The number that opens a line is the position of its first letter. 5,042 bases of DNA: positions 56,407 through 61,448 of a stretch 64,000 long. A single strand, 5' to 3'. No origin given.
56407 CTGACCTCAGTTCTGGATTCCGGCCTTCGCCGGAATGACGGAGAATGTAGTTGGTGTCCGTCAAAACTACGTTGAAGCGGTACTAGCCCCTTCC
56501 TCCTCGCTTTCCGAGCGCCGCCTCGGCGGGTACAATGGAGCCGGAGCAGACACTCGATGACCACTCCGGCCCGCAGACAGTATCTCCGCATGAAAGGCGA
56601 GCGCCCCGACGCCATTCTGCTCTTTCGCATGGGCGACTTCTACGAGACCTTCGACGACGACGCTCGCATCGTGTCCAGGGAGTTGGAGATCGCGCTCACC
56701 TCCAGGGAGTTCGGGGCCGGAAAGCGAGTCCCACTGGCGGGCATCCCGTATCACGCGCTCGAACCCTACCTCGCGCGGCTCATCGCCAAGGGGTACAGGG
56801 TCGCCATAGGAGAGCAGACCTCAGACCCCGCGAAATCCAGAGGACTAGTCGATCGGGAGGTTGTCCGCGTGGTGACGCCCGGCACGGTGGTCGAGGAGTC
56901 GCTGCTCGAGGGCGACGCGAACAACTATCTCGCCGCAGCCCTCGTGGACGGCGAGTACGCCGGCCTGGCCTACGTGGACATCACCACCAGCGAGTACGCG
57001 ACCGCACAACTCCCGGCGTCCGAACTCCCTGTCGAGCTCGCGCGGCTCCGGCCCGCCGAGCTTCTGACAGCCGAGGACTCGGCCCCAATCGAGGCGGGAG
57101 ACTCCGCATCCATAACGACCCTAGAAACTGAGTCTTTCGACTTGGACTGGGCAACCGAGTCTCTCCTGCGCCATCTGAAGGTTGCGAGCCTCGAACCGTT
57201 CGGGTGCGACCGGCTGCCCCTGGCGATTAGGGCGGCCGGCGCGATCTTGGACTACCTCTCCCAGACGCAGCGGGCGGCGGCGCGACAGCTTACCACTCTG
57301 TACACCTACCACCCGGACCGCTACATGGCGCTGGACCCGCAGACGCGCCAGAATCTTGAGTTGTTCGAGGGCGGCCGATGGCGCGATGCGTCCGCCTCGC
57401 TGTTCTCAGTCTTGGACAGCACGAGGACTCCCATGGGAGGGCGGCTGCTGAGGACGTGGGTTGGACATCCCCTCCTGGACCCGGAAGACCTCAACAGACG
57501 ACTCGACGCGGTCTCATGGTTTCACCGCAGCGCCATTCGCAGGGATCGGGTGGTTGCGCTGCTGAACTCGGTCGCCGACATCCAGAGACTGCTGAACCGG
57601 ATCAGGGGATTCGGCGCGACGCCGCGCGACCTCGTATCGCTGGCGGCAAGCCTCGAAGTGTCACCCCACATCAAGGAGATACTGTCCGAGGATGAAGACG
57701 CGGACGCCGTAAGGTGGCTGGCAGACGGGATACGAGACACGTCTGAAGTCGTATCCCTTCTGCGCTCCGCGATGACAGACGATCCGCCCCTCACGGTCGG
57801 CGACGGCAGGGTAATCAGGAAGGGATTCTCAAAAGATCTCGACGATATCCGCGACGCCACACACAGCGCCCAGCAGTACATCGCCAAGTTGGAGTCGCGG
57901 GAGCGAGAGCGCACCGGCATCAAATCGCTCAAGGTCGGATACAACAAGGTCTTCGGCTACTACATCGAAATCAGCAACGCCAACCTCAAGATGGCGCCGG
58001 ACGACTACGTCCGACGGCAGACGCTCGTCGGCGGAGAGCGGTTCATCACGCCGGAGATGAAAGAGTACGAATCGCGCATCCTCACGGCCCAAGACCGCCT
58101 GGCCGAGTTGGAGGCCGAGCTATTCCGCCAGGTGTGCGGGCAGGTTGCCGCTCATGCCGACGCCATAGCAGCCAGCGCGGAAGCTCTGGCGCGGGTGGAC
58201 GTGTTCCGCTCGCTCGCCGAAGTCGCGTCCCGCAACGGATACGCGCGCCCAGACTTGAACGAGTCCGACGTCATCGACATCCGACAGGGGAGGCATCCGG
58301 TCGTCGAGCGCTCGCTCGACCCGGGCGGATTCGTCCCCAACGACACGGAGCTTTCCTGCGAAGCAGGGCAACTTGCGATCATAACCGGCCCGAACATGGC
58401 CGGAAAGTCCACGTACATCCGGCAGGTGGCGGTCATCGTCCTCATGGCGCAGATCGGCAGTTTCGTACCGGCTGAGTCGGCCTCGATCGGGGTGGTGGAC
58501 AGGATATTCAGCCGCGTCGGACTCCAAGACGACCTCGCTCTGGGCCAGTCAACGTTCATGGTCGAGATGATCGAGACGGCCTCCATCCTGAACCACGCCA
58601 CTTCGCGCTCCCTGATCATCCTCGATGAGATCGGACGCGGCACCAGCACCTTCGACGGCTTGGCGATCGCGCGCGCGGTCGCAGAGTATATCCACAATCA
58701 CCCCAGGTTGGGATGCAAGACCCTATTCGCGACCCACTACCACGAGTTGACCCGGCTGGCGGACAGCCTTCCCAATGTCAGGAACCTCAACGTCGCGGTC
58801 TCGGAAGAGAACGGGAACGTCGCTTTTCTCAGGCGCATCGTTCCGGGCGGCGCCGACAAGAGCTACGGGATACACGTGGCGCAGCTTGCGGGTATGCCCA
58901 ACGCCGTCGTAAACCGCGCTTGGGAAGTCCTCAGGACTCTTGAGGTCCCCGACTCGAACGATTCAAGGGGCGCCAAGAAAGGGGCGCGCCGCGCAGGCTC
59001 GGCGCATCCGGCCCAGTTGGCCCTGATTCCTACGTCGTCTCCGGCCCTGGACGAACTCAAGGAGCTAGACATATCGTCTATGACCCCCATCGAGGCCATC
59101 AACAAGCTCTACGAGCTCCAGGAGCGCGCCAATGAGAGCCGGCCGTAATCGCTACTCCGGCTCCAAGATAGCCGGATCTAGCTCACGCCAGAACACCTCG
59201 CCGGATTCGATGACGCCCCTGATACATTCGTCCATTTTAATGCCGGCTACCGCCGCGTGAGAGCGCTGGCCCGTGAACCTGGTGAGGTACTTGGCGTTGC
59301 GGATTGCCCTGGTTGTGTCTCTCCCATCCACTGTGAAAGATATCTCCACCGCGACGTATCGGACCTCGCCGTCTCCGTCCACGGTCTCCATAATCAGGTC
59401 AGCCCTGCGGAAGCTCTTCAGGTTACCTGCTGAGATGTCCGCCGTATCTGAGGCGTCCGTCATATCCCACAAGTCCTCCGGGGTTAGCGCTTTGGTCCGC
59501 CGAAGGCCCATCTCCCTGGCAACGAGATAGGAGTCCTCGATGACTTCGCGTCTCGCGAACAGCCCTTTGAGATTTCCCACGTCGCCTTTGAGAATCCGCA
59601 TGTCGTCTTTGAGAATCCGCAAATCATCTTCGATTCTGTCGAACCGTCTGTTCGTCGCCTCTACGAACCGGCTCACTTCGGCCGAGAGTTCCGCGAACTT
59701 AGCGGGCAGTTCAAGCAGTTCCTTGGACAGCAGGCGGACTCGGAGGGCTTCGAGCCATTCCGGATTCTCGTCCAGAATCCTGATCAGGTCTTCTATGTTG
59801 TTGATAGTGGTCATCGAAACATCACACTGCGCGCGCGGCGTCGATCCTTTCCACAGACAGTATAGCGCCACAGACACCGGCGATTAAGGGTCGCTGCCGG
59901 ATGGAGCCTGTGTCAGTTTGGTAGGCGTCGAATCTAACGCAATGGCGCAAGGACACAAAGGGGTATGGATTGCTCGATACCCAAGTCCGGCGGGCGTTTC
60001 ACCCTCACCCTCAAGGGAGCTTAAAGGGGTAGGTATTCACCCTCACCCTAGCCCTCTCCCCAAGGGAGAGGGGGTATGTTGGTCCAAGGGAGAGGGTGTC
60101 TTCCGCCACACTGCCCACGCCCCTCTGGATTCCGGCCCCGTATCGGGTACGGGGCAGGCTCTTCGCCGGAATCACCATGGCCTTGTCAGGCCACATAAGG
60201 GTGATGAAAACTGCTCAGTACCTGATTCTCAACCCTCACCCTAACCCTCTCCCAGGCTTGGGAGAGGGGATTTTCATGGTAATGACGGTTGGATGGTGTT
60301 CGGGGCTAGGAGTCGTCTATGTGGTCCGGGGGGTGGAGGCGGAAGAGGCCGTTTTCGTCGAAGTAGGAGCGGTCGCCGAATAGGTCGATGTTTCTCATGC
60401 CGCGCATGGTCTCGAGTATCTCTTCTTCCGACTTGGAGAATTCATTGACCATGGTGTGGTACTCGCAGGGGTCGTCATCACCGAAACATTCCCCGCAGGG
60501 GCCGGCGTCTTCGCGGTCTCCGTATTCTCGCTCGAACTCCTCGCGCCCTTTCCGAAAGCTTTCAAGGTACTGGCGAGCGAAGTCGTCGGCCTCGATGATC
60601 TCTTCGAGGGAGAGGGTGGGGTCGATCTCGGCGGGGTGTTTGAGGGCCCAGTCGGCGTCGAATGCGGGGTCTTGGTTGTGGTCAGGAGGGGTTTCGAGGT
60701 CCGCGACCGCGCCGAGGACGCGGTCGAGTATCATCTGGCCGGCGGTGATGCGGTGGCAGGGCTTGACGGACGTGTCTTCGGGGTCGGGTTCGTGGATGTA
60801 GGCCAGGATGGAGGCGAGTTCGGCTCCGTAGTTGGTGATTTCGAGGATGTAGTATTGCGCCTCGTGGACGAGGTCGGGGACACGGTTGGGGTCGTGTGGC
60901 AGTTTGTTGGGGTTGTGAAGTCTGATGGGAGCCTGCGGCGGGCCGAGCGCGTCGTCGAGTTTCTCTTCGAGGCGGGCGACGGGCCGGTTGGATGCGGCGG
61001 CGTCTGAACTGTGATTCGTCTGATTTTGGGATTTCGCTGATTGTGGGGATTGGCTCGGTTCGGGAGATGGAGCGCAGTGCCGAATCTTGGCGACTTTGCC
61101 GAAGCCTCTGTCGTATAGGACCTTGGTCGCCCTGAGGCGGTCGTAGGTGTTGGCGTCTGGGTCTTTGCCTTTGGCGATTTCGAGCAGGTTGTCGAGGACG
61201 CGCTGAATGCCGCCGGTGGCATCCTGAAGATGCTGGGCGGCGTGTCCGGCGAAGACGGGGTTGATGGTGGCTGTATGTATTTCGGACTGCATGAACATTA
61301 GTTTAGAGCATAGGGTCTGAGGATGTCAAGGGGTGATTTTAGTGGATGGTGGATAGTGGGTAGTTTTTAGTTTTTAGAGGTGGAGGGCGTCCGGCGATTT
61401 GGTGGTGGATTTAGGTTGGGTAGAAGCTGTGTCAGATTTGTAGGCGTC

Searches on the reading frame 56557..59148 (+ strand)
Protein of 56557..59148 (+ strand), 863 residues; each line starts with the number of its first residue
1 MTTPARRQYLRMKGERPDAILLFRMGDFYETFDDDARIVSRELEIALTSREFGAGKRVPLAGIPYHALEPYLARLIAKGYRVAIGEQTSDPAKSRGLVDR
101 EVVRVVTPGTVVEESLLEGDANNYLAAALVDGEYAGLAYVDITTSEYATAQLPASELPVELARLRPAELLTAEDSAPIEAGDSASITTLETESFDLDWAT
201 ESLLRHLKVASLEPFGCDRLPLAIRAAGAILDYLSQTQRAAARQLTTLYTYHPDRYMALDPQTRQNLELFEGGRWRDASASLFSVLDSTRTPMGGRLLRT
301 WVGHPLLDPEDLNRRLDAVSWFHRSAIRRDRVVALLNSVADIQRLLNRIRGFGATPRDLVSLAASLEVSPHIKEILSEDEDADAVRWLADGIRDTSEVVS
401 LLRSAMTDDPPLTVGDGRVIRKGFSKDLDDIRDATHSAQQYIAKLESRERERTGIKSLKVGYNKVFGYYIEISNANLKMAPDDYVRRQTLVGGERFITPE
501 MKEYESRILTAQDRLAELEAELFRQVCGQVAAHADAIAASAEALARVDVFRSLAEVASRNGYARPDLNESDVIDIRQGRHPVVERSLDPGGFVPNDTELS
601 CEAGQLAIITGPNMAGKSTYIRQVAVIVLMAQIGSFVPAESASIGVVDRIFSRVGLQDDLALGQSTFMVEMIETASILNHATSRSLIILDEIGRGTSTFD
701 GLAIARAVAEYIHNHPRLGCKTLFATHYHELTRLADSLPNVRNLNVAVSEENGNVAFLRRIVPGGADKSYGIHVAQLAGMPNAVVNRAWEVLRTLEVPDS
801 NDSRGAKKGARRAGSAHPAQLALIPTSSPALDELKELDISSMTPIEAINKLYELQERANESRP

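Call 60: find_homologous_proteins(query=window:56557-59148:+, max_evalue=1e-50)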
Query window:56557-59148:+ (863 aa): 8000 proteins with E <= 1e-50 among 8000 candidates; the best 120 are listed.
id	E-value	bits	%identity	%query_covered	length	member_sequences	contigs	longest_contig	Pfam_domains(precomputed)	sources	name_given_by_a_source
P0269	0.0e+0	1735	91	100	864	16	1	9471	PF01624.26,PF05192.24,PF05188.24,PF05190.24,PF00488.28,PF27441.1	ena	-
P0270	0.0e+0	1728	90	100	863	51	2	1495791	PF01624.26,PF05192.24,PF05188.24,PF05190.24,PF00488.28,PF27441.1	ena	-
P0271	0.0e+0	1701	89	100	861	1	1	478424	PF01624.26,PF05192.24,PF05188.24,PF05190.24,PF00488.28,PF27441.1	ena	-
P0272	0.0e+0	1694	88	100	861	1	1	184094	PF01624.26,PF05192.24,PF05188.24,PF05190.24,PF00488.28,PF27441.1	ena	-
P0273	0.0e+0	1693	88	100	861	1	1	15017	PF01624.26,PF05192.24,PF05188.24,PF05190.24,PF00488.28,PF27441.1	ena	-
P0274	0.0e+0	1687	88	100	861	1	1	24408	PF01624.26,PF05192.24,PF05188.24,PF05190.24,PF00488.28,PF27441.1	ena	-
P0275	0.0e+0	1509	79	100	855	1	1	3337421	PF01624.26,PF05192.24,PF05188.24,PF05190.24,PF00488.28,PF27441.1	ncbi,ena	-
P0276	0.0e+0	1506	78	100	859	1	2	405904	PF01624.26,PF05192.24,PF05188.24,PF05190.24,PF00488.28,PF27441.1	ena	-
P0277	0.0e+0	1494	78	100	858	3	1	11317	PF01624.26,PF05192.24,PF05188.24,PF05190.24,PF00488.28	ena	-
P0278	0.0e+0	1494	78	100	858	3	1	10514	PF01624.26,PF05192.24,PF05188.24,PF05190.24,PF00488.28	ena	-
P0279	0.0e+0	1489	78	100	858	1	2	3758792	PF01624.26,PF05192.24,PF05188.24,PF05190.24,PF00488.28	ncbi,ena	-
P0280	0.0e+0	1482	78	100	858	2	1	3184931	PF01624.26,PF05192.24,PF05188.24,PF05190.24,PF00488.28,PF27441.1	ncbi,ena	-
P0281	0.0e+0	1474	78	100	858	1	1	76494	PF01624.26,PF05192.24,PF05188.24,PF05190.24,PF00488.28,PF27441.1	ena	-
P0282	0.0e+0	1473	76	100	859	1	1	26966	PF01624.26,PF05192.24,PF05188.24,PF05190.24,PF00488.28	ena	-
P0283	0.0e+0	1471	77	100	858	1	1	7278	PF01624.26,PF05192.24,PF05188.24,PF05190.24,PF00488.28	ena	-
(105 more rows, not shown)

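Call 61: find_encoding_contigs(protein=P0270, flank=7000, max_places=2)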
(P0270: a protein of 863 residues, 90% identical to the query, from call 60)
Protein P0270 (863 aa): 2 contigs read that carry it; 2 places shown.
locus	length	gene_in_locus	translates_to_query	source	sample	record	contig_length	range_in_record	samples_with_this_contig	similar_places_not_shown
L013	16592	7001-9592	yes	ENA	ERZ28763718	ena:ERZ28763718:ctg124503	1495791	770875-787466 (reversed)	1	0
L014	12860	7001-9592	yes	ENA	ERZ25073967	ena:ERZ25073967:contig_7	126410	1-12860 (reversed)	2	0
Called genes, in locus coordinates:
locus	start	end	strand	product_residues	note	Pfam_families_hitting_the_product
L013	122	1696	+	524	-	-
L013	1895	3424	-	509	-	PF13701:DDE_Tnp_1_4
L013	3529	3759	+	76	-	-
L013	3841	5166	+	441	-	PF13701:DDE_Tnp_1_4, PF01609:DDE_Tnp_1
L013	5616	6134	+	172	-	PF13011:LZ_Tnp_IS481 (faint), PF13384:HTH_23, PF13518:HTH_28 (weak), PF13551:HTH_29, PF13565:HTH_32, PF13592:HTH_33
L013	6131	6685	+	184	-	PF13358:DDE_3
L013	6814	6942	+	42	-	-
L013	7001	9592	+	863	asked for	PF01624:MutS_I, PF05188:MutS_II, PF05192:MutS_III, PF05190:MutS_IV, PF00488:MutS_V, PF27441:MutS_C (faint)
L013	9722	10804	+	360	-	-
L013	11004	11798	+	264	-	PF07286:D-Glu_cyclase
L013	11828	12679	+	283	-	PF14336:GLUCM-like_C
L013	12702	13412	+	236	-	-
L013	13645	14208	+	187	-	PF03602:Cons_hypoth95, PF05175:MTS, PF13649:Methyltransf_25 (weak)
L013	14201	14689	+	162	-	PF01467:CTP_transf_like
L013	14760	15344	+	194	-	-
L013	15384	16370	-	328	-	PF03631:Virul_fac_BrkB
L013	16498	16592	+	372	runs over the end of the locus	PF00291:PALP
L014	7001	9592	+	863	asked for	PF01624:MutS_I, PF05188:MutS_II, PF05192:MutS_III, PF05190:MutS_IV, PF00488:MutS_V, PF27441:MutS_C (faint)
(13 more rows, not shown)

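Call 62: find_encoding_contigs(protein=P0275, flank=7000, max_places=2)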
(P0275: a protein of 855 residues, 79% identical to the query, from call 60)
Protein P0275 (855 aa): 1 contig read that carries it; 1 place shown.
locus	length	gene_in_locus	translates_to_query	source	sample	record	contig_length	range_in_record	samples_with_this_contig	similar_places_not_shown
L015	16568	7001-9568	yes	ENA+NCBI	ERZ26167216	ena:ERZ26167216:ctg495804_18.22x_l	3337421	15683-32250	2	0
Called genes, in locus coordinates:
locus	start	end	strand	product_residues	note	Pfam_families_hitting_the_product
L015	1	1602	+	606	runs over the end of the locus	PF01336:tRNA_anti-codon, PF00152:tRNA-synt_2, PF02938:GAD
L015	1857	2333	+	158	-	PF01257:2Fe-2S_thioredx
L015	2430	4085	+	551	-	PF01512:Complex1_51K, PF10531:SLBB, PF10589:NADH_4Fe-4S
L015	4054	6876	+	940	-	PF13510:Fer2_4, PF10588:NADH-G_4Fe-4S_3 (faint), PF12838:Fer4_7 (weak), PF22117:Fer4_Nqo3, PF04879:Molybdop_Fe4S4, PF00384:Molybdopterin, PF01568:Molydop_binding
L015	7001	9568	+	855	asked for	PF01624:MutS_I, PF05188:MutS_II, PF05192:MutS_III, PF05190:MutS_IV, PF00488:MutS_V, PF27441:MutS_C (faint)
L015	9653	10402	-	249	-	-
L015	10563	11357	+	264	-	PF07286:D-Glu_cyclase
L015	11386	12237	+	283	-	PF14336:GLUCM-like_C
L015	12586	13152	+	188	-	PF03602:Cons_hypoth95, PF05175:MTS (weak)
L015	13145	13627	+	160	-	PF01467:CTP_transf_like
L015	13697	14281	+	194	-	-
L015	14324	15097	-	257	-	PF01135:PCMT, PF01209:Ubie_methyltran, PF13489:Methyltransf_23, PF06325:PrmA, PF13847:Methyltransf_31, PF08241:Methyltransf_11, PF08242:Methyltransf_12, PF13649:Methyltransf_25, +2 more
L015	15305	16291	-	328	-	PF03631:Virul_fac_BrkB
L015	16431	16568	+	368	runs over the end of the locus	PF00291:PALP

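Call 95: find_encoding_contigs(protein=P0271, flank=7000, max_places=2)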
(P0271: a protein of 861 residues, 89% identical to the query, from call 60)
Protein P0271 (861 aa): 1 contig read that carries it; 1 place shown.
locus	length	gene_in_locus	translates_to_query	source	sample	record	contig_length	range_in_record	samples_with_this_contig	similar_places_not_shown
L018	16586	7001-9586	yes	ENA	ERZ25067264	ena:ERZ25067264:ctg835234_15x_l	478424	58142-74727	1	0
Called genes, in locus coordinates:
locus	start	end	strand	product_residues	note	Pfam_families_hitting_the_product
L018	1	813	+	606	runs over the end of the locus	PF01336:tRNA_anti-codon, PF00152:tRNA-synt_2, PF02938:GAD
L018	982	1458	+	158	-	PF01257:2Fe-2S_thioredx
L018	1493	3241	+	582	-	PF01512:Complex1_51K, PF10531:SLBB, PF10589:NADH_4Fe-4S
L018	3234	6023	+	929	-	PF13510:Fer2_4, PF10588:NADH-G_4Fe-4S_3 (faint), PF22117:Fer4_Nqo3, PF12838:Fer4_7 (weak), PF04879:Molybdop_Fe4S4, PF00384:Molybdopterin, PF01568:Molydop_binding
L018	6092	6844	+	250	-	PF00175:NAD_binding_1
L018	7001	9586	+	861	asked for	PF01624:MutS_I, PF05188:MutS_II, PF05192:MutS_III, PF05190:MutS_IV, PF00488:MutS_V, PF27441:MutS_C (faint)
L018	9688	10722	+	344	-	-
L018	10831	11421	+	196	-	PF00133:tRNA-synt_1, PF09334:tRNA-synt_1g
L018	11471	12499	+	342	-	PF09334:tRNA-synt_1g, PF19303:Anticodon_3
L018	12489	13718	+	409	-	PF00348:polyprenyl_synt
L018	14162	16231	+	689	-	PF00496:SBP_bac_5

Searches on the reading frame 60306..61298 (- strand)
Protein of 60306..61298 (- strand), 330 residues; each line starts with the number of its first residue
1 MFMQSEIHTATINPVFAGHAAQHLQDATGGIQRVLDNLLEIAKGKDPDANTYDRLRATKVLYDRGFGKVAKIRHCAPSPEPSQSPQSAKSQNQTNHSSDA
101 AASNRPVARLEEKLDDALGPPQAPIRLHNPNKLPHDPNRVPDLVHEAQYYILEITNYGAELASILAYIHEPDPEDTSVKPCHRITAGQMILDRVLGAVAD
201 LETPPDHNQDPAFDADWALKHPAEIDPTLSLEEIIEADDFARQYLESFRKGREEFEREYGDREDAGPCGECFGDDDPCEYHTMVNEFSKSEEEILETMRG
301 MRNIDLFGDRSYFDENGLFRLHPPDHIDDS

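Call 5: search_protein_families(library=pfam, proteins=[window:60306-61298:-], max_evalue=1)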
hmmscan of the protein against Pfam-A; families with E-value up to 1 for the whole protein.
window:60306-61298:- (330 aa): 2 families
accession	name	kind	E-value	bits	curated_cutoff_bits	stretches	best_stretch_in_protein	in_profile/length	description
PF15744.10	UPF0492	-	0.14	11.7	27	1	16-101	209-294/359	Uncharacterized protein family UPF0492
PF10151.14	TMEM214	-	0.17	10.8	27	1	52-118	39-107/660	TMEM214, C-terminal, caspase 4 activator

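Call 6: search_protein_families(library=phrogs, proteins=[window:60306-61298:-], max_evalue=1)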
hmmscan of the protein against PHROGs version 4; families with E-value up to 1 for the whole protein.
window:60306-61298:- (330 aa): 5 families
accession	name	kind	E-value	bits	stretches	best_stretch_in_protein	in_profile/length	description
phrog_7407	-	unknown function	0.0039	17.8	0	5-71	175-235/370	-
phrog_424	-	moron, auxiliary metabolic gene and host takeover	0.023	14.7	1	231-294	387-436/460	phosphoadenosine phosphosulfate reductase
phrog_10899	-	head and packaging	0.027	14.3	0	32-72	207-245/443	terminase small subunit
phrog_15261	-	unknown function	0.13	13.7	1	33-77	39-81/99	-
phrog_26804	-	unknown function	0.72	8.4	1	230-263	737-770/1066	-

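Call 35: search_protein_families(library=padloc, proteins=[window:60306-61298:-], max_evalue=0.01)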
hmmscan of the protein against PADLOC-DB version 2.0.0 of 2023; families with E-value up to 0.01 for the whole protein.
window:60306-61298:- (330 aa): 0 families

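Call 36: search_protein_families(library=ncbifam, proteins=[window:60306-61298:-], max_evalue=0.01)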
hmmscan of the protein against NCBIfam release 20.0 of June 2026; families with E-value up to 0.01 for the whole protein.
window:60306-61298:- (330 aa): 0 families
